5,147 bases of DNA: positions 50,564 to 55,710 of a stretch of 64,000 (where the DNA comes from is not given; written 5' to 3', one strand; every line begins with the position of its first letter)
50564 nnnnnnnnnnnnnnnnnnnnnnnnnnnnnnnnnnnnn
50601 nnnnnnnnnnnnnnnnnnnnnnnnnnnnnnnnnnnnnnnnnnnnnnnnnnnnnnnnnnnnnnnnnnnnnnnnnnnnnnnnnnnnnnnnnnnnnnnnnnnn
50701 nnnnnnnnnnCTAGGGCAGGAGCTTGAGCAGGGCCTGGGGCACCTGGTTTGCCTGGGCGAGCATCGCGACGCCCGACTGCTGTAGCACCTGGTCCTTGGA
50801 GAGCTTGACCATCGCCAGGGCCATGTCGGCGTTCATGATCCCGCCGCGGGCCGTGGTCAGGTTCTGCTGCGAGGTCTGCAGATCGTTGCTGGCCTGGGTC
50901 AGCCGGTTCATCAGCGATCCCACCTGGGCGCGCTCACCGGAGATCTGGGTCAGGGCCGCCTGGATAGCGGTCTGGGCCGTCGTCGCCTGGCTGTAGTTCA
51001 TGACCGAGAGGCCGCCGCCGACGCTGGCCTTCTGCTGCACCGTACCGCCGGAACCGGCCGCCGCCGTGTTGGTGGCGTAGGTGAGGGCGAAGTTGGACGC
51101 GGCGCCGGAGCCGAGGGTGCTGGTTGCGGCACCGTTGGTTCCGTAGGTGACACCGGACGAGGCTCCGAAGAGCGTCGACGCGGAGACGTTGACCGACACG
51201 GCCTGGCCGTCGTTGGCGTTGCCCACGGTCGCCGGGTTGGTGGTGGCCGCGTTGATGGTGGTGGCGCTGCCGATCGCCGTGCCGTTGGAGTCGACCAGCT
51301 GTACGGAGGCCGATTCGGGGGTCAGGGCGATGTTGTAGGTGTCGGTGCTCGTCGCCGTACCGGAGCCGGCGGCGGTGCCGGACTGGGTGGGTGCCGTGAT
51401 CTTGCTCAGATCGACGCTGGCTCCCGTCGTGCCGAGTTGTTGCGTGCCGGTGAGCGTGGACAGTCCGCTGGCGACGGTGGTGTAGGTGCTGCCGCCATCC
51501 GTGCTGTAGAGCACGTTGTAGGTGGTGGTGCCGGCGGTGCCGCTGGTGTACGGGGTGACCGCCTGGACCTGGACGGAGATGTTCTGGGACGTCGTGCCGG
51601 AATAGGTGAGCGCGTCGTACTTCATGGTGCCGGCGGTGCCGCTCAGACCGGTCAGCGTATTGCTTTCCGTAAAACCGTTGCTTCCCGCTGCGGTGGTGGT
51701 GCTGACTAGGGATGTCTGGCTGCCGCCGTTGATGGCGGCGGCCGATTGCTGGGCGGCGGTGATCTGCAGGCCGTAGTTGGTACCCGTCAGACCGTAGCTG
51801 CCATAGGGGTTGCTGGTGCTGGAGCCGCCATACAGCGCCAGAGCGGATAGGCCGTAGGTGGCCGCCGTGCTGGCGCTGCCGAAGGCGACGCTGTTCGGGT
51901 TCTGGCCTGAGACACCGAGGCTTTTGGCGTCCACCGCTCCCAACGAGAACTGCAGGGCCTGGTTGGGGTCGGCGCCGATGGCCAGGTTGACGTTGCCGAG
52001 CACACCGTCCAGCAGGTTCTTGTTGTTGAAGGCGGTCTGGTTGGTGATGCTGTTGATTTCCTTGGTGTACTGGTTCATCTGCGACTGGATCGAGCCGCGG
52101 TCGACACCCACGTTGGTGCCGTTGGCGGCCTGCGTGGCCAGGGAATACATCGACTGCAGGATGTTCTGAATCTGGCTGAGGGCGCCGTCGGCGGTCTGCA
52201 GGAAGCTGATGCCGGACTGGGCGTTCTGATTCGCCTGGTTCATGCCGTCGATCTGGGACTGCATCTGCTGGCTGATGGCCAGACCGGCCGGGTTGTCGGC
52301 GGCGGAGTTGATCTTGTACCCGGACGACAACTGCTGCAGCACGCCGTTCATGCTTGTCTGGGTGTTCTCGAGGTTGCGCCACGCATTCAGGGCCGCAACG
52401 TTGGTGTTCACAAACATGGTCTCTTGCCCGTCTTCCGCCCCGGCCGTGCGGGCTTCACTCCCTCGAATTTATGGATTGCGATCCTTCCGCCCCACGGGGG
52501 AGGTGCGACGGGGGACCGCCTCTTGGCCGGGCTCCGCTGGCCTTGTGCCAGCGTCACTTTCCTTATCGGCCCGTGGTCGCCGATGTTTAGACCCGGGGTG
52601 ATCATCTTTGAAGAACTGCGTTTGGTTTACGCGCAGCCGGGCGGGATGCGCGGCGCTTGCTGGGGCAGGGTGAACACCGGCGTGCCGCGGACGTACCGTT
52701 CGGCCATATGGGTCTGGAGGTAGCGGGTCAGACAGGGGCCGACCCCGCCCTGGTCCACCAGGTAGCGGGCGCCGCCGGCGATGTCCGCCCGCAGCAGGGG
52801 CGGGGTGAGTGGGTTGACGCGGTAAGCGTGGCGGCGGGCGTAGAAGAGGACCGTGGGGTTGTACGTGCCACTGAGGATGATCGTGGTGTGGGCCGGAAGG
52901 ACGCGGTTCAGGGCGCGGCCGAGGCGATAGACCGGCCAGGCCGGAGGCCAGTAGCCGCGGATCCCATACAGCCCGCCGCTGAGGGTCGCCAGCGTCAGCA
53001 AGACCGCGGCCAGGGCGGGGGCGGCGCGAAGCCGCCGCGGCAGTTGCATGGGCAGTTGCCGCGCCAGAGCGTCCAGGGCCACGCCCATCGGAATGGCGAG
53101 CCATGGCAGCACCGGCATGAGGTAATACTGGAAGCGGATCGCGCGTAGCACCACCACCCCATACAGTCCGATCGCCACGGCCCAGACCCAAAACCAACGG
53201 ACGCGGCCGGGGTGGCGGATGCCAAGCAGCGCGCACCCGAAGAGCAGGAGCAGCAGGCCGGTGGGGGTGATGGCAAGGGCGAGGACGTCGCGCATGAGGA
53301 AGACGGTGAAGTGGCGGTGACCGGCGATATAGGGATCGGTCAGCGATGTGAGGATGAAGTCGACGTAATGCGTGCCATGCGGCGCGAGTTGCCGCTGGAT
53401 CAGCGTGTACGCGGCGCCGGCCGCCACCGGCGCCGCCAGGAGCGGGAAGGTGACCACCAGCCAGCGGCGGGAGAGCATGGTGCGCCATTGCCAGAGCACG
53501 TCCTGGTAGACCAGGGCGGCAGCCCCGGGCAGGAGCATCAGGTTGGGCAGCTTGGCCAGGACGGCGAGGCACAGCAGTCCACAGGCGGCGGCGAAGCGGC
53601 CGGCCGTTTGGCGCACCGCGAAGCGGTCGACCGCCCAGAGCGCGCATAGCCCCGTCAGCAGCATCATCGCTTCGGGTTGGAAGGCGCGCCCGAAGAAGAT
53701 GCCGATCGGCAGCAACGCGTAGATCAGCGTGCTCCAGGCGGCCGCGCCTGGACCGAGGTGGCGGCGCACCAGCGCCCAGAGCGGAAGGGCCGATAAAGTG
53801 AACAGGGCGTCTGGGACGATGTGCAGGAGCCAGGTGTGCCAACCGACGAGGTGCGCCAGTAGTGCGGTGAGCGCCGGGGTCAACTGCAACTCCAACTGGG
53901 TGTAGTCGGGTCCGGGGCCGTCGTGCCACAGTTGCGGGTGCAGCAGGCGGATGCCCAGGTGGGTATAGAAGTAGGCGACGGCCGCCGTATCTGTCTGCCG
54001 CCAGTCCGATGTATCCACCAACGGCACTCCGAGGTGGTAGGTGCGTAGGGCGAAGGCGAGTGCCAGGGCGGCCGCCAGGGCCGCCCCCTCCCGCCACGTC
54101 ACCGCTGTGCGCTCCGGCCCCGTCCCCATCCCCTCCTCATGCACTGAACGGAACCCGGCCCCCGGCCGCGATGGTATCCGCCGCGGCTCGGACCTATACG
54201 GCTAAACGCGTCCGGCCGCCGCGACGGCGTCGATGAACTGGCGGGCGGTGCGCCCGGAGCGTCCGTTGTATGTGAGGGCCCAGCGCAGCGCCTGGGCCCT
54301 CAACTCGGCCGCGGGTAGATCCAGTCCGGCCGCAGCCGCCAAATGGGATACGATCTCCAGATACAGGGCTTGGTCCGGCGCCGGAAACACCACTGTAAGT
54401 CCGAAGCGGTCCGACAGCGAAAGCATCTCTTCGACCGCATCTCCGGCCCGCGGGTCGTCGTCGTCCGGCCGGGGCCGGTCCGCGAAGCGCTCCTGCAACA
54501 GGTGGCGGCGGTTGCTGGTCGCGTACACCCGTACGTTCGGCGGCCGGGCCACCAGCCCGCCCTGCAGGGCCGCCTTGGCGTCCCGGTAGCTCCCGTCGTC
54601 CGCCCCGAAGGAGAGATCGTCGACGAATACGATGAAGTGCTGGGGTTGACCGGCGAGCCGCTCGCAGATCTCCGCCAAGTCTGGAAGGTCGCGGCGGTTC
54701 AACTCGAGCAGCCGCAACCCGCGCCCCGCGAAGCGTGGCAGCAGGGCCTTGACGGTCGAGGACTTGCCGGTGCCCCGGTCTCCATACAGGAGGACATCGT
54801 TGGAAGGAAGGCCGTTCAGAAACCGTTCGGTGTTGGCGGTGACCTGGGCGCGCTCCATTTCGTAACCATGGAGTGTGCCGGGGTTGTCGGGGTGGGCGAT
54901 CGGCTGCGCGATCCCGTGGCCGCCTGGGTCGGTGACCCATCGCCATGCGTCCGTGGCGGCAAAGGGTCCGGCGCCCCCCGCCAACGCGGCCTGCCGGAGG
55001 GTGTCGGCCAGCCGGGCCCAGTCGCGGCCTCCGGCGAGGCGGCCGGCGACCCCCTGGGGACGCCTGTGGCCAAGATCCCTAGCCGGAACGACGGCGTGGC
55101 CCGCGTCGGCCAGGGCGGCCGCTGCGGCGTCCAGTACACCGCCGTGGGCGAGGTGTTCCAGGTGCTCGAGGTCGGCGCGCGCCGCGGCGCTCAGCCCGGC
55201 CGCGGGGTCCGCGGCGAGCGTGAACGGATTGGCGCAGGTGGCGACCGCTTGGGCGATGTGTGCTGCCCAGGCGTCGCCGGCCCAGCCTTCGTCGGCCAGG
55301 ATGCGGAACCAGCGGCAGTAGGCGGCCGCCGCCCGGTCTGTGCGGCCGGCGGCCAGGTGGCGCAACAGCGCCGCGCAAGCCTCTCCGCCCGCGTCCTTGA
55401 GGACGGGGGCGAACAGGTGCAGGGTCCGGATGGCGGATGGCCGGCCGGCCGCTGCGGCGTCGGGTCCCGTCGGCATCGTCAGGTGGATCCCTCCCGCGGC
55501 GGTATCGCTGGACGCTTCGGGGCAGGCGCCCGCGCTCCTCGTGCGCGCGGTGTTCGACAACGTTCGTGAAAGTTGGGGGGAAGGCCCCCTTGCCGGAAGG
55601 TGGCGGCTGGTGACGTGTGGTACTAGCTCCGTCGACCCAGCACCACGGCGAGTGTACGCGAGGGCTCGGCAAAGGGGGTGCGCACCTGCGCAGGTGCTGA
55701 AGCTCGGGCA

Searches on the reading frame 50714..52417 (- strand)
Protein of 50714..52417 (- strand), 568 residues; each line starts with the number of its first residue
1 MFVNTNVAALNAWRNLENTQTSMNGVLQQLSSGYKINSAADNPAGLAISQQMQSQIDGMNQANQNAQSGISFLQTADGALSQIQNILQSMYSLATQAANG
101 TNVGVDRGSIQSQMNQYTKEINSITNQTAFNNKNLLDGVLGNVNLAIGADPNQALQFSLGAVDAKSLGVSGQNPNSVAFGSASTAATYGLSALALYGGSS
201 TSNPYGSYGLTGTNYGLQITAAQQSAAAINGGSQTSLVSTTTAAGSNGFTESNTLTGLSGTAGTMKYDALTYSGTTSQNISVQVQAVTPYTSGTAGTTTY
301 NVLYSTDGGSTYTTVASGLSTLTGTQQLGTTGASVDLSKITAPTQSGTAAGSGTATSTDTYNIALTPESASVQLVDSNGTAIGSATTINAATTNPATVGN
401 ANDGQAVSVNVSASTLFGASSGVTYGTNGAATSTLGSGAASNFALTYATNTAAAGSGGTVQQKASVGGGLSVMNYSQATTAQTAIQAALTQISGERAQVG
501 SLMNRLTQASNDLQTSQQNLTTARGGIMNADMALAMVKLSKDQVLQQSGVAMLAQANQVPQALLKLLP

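Call 67: search_protein_families(library=pfam, proteins=[window:50714-52417:-], max_evalue=0.00001)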
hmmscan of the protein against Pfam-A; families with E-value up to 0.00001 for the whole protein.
window:50714-52417:- (568 aa): 2 families
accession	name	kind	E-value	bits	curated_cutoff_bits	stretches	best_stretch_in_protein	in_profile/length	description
PF00669.25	Flagellin_N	-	3.1e-41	141.1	26.6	1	3-139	1-137/139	Bacterial flagellin N-terminal helical region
PF00700.27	Flagellin_C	-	1.8e-21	76.7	23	1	484-567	3-86/86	Bacterial flagellin C-terminal helical region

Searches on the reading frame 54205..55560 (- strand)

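Call 67: search_protein_families(library=pfam, proteins=[window:54205-55560:-], max_evalue=0.00001)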
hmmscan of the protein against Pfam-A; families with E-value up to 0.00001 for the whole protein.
window:54205-55560:- (452 aa): 2 families
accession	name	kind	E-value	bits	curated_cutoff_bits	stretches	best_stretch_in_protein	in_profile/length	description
PF05673.19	DUF815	-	5.9e-85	284.8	23.8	1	203-448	3-247/249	Protein of unknown function (DUF815)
PF13191.12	AAA_16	-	2.8e-06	28.4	32.6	1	234-362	6-126/167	AAA ATPase domain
